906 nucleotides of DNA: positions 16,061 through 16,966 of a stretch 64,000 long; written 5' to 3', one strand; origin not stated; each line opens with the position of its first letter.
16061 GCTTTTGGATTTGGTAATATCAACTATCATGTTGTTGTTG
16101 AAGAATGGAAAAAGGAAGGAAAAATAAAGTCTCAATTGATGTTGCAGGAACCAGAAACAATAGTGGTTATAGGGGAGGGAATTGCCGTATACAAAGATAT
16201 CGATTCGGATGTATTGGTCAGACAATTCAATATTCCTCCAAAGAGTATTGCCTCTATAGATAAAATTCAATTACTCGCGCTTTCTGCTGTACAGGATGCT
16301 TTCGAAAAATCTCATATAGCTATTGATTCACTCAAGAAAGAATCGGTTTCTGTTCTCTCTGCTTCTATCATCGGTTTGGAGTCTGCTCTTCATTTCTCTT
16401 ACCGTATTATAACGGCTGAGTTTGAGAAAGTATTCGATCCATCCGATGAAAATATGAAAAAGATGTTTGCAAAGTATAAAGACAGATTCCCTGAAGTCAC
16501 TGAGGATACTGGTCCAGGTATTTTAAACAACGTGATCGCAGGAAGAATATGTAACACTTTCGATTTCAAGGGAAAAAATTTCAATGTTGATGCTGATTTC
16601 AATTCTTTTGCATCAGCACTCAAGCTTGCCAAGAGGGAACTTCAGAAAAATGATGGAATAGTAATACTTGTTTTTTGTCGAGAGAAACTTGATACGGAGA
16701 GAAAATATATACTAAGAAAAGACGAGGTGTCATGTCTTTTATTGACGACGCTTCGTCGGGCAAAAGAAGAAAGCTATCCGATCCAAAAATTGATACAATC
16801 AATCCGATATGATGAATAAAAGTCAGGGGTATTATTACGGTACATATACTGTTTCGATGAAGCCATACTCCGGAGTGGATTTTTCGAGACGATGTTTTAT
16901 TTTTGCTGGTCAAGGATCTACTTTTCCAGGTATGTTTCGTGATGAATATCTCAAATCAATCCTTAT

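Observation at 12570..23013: Compact type-I-PKS / PUFA-synthase-like operon (ligase, KS-KS°, AT-ACP-KR-DH, PPTase, membrane acyltransferase, secreted Cys-rich protein) in a minimal CPR-like genome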

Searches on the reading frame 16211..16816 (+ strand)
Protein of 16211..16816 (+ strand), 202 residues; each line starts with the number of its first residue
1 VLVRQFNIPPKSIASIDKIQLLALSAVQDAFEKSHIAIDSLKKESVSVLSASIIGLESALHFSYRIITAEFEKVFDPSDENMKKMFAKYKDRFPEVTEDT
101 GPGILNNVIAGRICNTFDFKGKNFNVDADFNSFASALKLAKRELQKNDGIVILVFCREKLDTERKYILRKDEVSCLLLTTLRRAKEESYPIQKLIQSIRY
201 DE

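Call 22: find_related_loci(query=A2, collection=genome_contigs, flank=10000)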
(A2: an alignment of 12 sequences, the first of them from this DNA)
Query A2 (202 aa) in genome_contigs; peptide patterns used: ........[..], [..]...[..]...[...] (x = any residue, [..] = any of these).
69 stretches matched a pattern; 33 encode a relative of the query (tblastn E <= 1e-3); 33 distinct loci.
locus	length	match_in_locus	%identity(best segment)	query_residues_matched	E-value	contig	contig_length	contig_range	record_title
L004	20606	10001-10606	66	1-202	1e-85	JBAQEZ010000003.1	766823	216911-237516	MAG: Candidatus Moraniibacteriota bacterium isolate MFD12003_ilm_asm_bin65 k127_11199, whole genome shotgun sequence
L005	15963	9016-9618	53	1-202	2e-67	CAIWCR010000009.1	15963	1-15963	MAG: uncultured Parcubacteria group bacterium isolate AlinenLipids_bin-8440 genome assembly, contig: bin-8440:09/47, who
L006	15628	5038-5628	53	5-202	3e-66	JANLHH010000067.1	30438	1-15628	MAG: Patescibacteria group bacterium isolate P6-12 k99_134277, whole genome shotgun sequence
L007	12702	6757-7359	49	1-202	5e-61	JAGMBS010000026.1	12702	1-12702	MAG: Candidatus Paceibacterota bacterium isolate RS_16_29 ZL425.bin.29.fa_26, whole genome shotgun sequence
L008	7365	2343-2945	50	1-202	1e-57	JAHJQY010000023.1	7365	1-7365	MAG: Patescibacteria group bacterium isolate OS_PC_MetaG.mb.122 OS_PC_MetaG.mb.122_k141_589723, whole genome shotgun seq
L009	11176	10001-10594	42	2-200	1e-50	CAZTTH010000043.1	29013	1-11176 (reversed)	MAG TPA_asm: uncultured Lentisphaerales bacterium isolate SRP237561_co1_66 genome assembly, contig: NODE_2413_length_290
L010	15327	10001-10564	46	4-191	2e-50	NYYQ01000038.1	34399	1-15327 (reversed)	MAG: Candidatus Woesearchaeota archaeon isolate ARS74 MHASMcontig_609402, whole genome shotgun sequence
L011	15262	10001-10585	45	6-202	2e-48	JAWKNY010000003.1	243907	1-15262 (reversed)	MAG: Bdellovibrionota bacterium isolate BC2.86 BC2.86.fa-3, whole genome shotgun sequence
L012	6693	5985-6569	43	6-202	3e-46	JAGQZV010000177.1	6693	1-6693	MAG: Bdellovibrionales bacterium isolate HKST-UBA01 NODE_178_length_6693_cov_2.672612, whole genome shotgun sequence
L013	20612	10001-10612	43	6-199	1e-45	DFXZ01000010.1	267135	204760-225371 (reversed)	MAG TPA_asm: Bdellovibrio sp. UBA4095 UBA4095_contig_1463, whole genome shotgun sequence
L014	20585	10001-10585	39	5-202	7e-45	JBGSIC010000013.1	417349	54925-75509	MAG: Bdellovibrionota bacterium isolate JTS-AC12 k141_2156792, whole genome shotgun sequence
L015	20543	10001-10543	46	6-186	2e-44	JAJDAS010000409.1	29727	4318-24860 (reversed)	MAG: Nitrospinia bacterium isolate OFTM173 OFTM173_408, whole genome shotgun sequence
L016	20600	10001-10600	41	6-195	4e-42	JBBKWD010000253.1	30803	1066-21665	MAG: Bdellovibrio sp. isolate metabat_bins.319 k119_3941991, whole genome shotgun sequence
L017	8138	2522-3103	40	8-202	8e-40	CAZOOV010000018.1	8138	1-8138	MAG TPA_asm: uncultured Methanosarcinales archaeon isolate binchicken_co141_553 genome assembly, contig: NODE_32420_leng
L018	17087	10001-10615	37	3-201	3e-32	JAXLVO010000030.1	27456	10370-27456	MAG: Bacteriovoracaceae bacterium isolate STL-BDE1 C1.279.fa-30, whole genome shotgun sequence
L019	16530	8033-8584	40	6-186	5e-31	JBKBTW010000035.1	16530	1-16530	MAG: Pseudobdellovibrio sp. isolate 21I_061.bin.15 NODE_1589_length_16530_cov_1.825340, whole genome shotgun sequence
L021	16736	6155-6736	36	6-196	9e-29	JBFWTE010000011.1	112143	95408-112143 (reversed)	MAG: Bacteriovoracaceae bacterium isolate CA_2019_TPBF_4 NODE_1578_length_112143_cov_14.542771_TPBF, whole genome shotgu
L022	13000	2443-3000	32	6-186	3e-28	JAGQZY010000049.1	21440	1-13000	MAG: Bdellovibrionales bacterium isolate HKST-UBA04 NODE_49_length_21440_cov_3.725928, whole genome shotgun sequence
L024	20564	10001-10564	33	6-186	2e-24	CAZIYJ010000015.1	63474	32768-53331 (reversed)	MAG TPA_asm: uncultured Bdellovibrionales bacterium isolate SRP302895_co1_154 genome assembly, contig: NODE_819_length_6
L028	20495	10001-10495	32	5-169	2e-22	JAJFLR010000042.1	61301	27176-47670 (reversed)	MAG: Opitutales bacterium isolate OFTM360 OFTM360_41, whole genome shotgun sequence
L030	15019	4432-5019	29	6-194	6e-22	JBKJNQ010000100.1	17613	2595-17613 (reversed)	MAG: Bacteriovoracaceae bacterium isolate ant_bin.38 S1Ck117_483520_flag_1_multi_10.0000_len_17613, whole genome shotgun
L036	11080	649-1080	31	5-144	4e-11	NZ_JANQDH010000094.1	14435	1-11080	Chrysosporum bergii ANA360D k141_5917, whole genome shotgun sequence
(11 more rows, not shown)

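Call 26: search_protein_families(library=pfam, proteins=[L021:3382-4656:+, L013:7197-8534:+, L021:10256-11785:+, L021:11759-12553:-, L021:2633-3385:+, L021:82-1536:+, L021:12571-13959:-, L021:13943-14875:-, L030:9001-10743:+, L010:5953-8418:+], max_evalue=0.1)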
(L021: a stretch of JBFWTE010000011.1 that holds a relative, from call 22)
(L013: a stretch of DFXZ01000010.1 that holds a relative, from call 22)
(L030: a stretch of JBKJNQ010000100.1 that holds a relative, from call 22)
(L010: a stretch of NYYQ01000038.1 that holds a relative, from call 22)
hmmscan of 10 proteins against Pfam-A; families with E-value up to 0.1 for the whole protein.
L021:3382-4656:+ (424 aa): 0 families

L013:7197-8534:+ (445 aa): 0 families

L021:10256-11785:+ (509 aa): 17 families
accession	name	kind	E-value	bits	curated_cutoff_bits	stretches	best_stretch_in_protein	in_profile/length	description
PF01593.30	Amino_oxidase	-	9.9e-18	65.1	19.8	1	12-290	1-260/443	Flavin containing amine oxidoreductase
PF13450.12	NAD_binding_8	-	7.9e-14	52.1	21.9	1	7-64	1-60/68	NAD(P)-binding Rossmann-like domain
PF12831.13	FAD_oxidored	-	1.7e-09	38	27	1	4-43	1-40/416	FAD dependent oxidoreductase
PF00890.30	FAD_binding_2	-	4e-09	36.6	20.4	1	4-50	1-46/414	FAD binding domain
PF01266.30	DAO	-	6.5e-07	29.6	27.9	1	4-45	1-41/353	FAD dependent oxidoreductase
PF07992.20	Pyr_redox_2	-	1.2e-06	28.6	26.1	1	3-35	1-33/291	Pyridine nucleotide-disulphide oxidoreductase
PF01494.25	FAD_binding_3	-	2.3e-06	27.5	22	1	3-36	2-35/349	FAD binding domain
PF00070.33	Pyr_redox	-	6.5e-06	27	22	1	5-38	2-35/82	Pyridine nucleotide-disulphide oxidoreductase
PF03486.20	HI0933_like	-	1e-05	25.5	50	1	4-39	2-37/244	HI0933-like protein Rossmann domain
PF01946.23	Thi4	-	6.3e-05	22.8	26.2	1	2-39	17-55/235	Thi4 family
PF01134.28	GIDA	-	0.001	18.6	22.1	1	4-38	1-36/391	Glucose inhibited division protein A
PF09640.15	DUF2027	-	0.0042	17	25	1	370-412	52-94/156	Domain of unknown function (DUF2027)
PF06100.17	MCRA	-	0.015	14.6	23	1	5-57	4-62/495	MCRA family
PF16589.12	BRCT_2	-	0.024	15.4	27.3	1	218-260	9-53/86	BRCT domain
PF05834.18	Lycopene_cycl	-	0.039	13.5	23.4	1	4-37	1-36/380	Lycopene cyclase protein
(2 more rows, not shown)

L021:11759-12553:- (264 aa): 1 family
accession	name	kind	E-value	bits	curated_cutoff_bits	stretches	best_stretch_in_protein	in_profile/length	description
PF04116.19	FA_hydroxylase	-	3.4e-21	76.5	31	1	92-229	1-132/132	Fatty acid hydroxylase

L021:2633-3385:+ (250 aa): 0 families

L021:82-1536:+ (484 aa): 14 families
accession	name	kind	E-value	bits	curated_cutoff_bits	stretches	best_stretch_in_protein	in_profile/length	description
PF13884.11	Peptidase_S74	-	4.7e-18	65.7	22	1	355-405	1-56/58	Chaperone of endosialidase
PF08657.15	DASH_Spc34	-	0.0042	17.2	26.7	0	28-65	24-61/280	DASH complex subunit Spc34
PF00170.26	bZIP_1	-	0.0053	17.3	27.6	1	432-478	16-62/64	bZIP transcription factor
PF10482.14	CtIP_N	-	0.0082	16.5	27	1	425-472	72-119/120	Tumour-suppressor protein CtIP N-terminal domain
PF09177.16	STX6_10_61_N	-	0.017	16.1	29.4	1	430-480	14-65/99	Syntaxin 6/10/61, N-terminal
PF19406.5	PKD_5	-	0.018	15.4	25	0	320-355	8-43/88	PKD-like domain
PF08232.17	Striatin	-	0.028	15.3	29.4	1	449-482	32-65/151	Striatin family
PF14661.11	HAUS6_N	-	0.032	14.3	26.4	1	414-481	140-207/233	HAUS augmin-like complex subunit 6 N-terminus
PF15136.11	UPF0449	-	0.044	14.7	27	1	435-480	53-97/98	Uncharacterised protein family UPF0449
PF25450.1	Rab11-FIP3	-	0.047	14.4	31.9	1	443-478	54-90/125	Rab11-FIP3-like domain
PF13576.12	Pentapeptide_3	-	0.052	14.2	27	0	323-356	4-32/48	Pentapeptide repeats (9 copies)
PF04977.20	DivIC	-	0.053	13.8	28.9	0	448-476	23-51/80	Septum formation initiator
PF13753.12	SWM_repeat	-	0.063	14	27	0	97-131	12-46/86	Putative flagellar system-associated repeat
PF17561.7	TssO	-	0.073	13.7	29.2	0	427-477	26-76/148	Type VI secretion system, TssO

L021:12571-13959:- (462 aa): 2 families
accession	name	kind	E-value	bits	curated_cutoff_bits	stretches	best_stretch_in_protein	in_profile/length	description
PF14269.12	Arylsulfotran_2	-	5.5e-08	33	27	1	224-410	57-267/301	Arylsulfotransferase (ASST)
PF05935.17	Arylsulfotrans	-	2.8e-06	27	24.2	1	248-451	117-367/374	Arylsulfotransferase (ASST)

L021:13943-14875:- (310 aa): 1 family
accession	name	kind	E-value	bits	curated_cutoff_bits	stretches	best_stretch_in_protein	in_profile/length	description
PF16694.10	Cytochrome_P460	-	1.1e-22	81.1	27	1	63-183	6-125/125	Cytochrome P460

L030:9001-10743:+ (580 aa): 3 families
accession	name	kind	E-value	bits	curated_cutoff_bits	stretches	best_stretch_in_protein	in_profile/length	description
PF13517.12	FG-GAP_3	-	4.2e-21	75.8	26.9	3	87-152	1-60/61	FG-GAP-like repeat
PF07593.17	UnbV_ASPIC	-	3.1e-17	62.6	23.4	1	504-570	1-67/68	ASPIC and UnbV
PF01839.29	FG-GAP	-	1.4e-05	25.3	22.1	1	80-98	2-20/37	FG-GAP repeat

L010:5953-8418:+ (821 aa): 2 families
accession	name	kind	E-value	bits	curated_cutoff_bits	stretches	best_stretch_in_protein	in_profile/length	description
PF04820.20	Trp_halogenase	-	3.7e-10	39.7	21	1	98-320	147-341/458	Tryptophan halogenase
PF05834.18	Lycopene_cycl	-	0.0036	16.9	23.4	0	116-166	94-143/380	Lycopene cyclase protein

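Call 45: search_protein_families(library=pfam, proteins=[L005:5801-7402:-, L005:3689-5248:-, L005:1868-3637:-, L006:11-2302:+, L006:9747-10790:+, L007:11523-12203:+, L017:7139-7867:+, L010:3088-4716:+, L009:4391-7072:+, L028:7348-8526:+], max_evalue=0.001)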
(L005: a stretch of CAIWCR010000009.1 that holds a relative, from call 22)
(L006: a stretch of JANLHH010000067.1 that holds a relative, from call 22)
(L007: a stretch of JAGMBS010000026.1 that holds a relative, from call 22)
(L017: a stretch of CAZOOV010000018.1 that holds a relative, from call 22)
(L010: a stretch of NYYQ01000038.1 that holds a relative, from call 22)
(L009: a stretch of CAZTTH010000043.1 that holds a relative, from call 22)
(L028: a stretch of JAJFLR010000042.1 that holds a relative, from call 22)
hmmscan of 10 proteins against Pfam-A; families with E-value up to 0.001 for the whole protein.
L005:5801-7402:- (533 aa): 9 families
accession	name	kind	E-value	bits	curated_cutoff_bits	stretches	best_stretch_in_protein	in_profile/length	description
PF02786.22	CPSase_L_D2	-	5.6e-64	216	19.8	1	117-325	1-209/211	Carbamoyl-phosphate synthase L chain, ATP binding domain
PF00289.28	Biotin_carb_N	-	2.4e-34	118.6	25.5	1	3-111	2-109/110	Biotin carboxylase, N-terminal domain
PF02785.25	Biotin_carb_C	-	4.8e-31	107.5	32.4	1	339-445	1-107/108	Biotin carboxylase C-terminal domain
PF00364.28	Biotin_lipoyl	-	1.1e-12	48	22.1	1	466-532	2-73/73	Biotin-requiring enzyme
PF07478.18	Dala_Dala_lig_C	-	5.8e-06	26.4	24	1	142-294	19-174/204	D-ala D-ala ligase C-terminus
PF13533.13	Biotin_lipoyl_2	-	7.3e-06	26.1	29.8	1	466-495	2-31/32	Biotin-lipoyl like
PF14397.11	ATPgrasp_ST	-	3.6e-05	23.5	31.4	0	112-206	16-119/278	Sugar-transfer associated ATP-grasp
PF02655.19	ATP-grasp_3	-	6.1e-05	23.6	23.2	1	151-297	29-158/160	ATP-grasp domain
PF02222.28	ATP-grasp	-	0.0008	19.5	27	0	125-295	3-162/179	ATP-grasp domain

L005:3689-5248:- (519 aa): 3 families
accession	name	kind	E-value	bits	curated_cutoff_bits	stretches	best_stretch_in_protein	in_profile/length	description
PF01039.27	Carboxyl_trans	-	5.5e-175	583.1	22.3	1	29-517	1-493/493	Carboxyl transferase domain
PF03255.19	ACCA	-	2.3e-16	60.3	23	2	345-449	134-234/310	Acetyl co-enzyme A carboxylase carboxyltransferase-like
PF06833.16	MdcE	-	4.4e-07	30.3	32.7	1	359-445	28-114/196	Malonate decarboxylase gamma subunit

L005:1868-3637:- (589 aa): 4 families
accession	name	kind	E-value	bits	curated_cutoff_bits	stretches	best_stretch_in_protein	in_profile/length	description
PF00664.28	ABC_membrane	-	1e-37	130.8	28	1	32-301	4-274/274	ABC transporter transmembrane region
PF00005.33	ABC_tran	-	2.2e-32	113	25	1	363-511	2-137/137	ABC transporter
PF02463.25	SMC_N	-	1.2e-05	25.3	40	1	377-552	29-210/220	RecF/RecN/SMC N terminal domain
PF00270.35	DEAD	-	0.0006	20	26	0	369-532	11-151/167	DEAD/DEAH box helicase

L006:11-2302:+ (763 aa): 0 families

L006:9747-10790:+ (347 aa): 0 families

L007:11523-12203:+ (226 aa): 8 families
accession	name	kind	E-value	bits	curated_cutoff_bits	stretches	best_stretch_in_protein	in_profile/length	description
PF00005.33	ABC_tran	-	1.1e-36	126.9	25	1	18-165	1-136/137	ABC transporter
PF13304.12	AAA_21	-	1.3e-09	39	27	1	137-200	237-303/304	AAA domain, putative AbiEii toxin, Type IV TA system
PF13175.12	AAA_15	-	2.4e-06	27.9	32.1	0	20-85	16-83/374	AAA ATPase domain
PF20720.3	nSTAND3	-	9.1e-06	25.9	27.2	1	23-73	12-61/155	Novel STAND NTPase 3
PF02463.25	SMC_N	-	1.7e-05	24.8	40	1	18-213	13-216/220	RecF/RecN/SMC N terminal domain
PF13401.12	AAA_22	-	7.5e-05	23.5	27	1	28-71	5-33/130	AAA domain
PF13191.12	AAA_16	-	0.00013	22.9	32.6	1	27-75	24-64/167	AAA ATPase domain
PF13481.12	AAA_25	-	0.00033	20.8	27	0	25-126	30-139/195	AAA domain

L017:7139-7867:+ (242 aa): 2 families
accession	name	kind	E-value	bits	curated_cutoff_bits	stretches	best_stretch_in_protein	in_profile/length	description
PF03358.20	FMN_red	-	1.8e-15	57.3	24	1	1-103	1-96/152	NADPH-dependent FMN reductase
PF02525.22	Flavodoxin_2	-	7.8e-08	32.7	27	1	1-194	1-196/198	Flavodoxin-like fold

L010:3088-4716:+ (542 aa): 3 families
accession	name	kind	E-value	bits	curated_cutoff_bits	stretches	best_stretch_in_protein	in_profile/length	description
PF01564.23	Spermine_synth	-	4.4e-44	150.7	22.9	1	295-471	3-179/186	Spermine/spermidine synthase domain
PF17284.7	Spermine_synt_N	-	1.3e-06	28.6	22.1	1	256-288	19-51/53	Spermidine synthase tetramerisation domain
PF07690.21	MFS_1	-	3.2e-06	26.8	33.4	1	21-260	1-229/347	Major Facilitator Superfamily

L009:4391-7072:+ (893 aa): 3 families
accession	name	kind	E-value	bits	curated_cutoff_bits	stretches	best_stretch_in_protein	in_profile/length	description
PF13517.12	FG-GAP_3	-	5.4e-26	91.4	26.9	1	441-502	1-61/61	FG-GAP-like repeat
PF01839.29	FG-GAP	-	1.7e-18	66.5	22.1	1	720-745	1-26/37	FG-GAP repeat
PF07593.17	UnbV_ASPIC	-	9.6e-07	29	23.4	1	814-873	1-64/68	ASPIC and UnbV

L028:7348-8526:+ (392 aa): 2 families
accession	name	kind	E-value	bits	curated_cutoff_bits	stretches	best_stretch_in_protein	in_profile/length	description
PF12704.14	MacB_PCD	-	1.6e-31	110.7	27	1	18-235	1-205/207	MacB-like periplasmic core domain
PF02687.27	FtsX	-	2.6e-20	73.1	25.5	1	273-384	3-119/120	FtsX-like permease C-terminal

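Call 58: predict_structure(alignment_id=A2)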
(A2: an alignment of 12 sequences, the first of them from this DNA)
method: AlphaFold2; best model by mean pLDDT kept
length: 202 residues; sequences in the alignment: 12
mean_pLDDT: 76.3   pTM: 0.71
mean pLDDT of the five models: 76.3, 74.4, 74.0, 73.1, 71.2
residues with pLDDT >= 90: 52; 70-90: 84; 50-70: 51; < 50: 15
segments of 3 or more residues with pLDDT < 50: 55-57, 98-106
pLDDT, mean of each block of 10 residues (from residue 1): 79 79 92 92 91 56 59 75 76 57 55 90 67 76 90 80 62 87 93 79 49
secondary structure, 60 per line:
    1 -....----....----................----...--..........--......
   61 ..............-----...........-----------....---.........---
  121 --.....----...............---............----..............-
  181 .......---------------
elements in order: H2-5 H10-13 H18-33 E46-52 H55-74 H80-90 H102-105 H109-117 E123-127 H132-146 E150-161 E166-179 H181-187
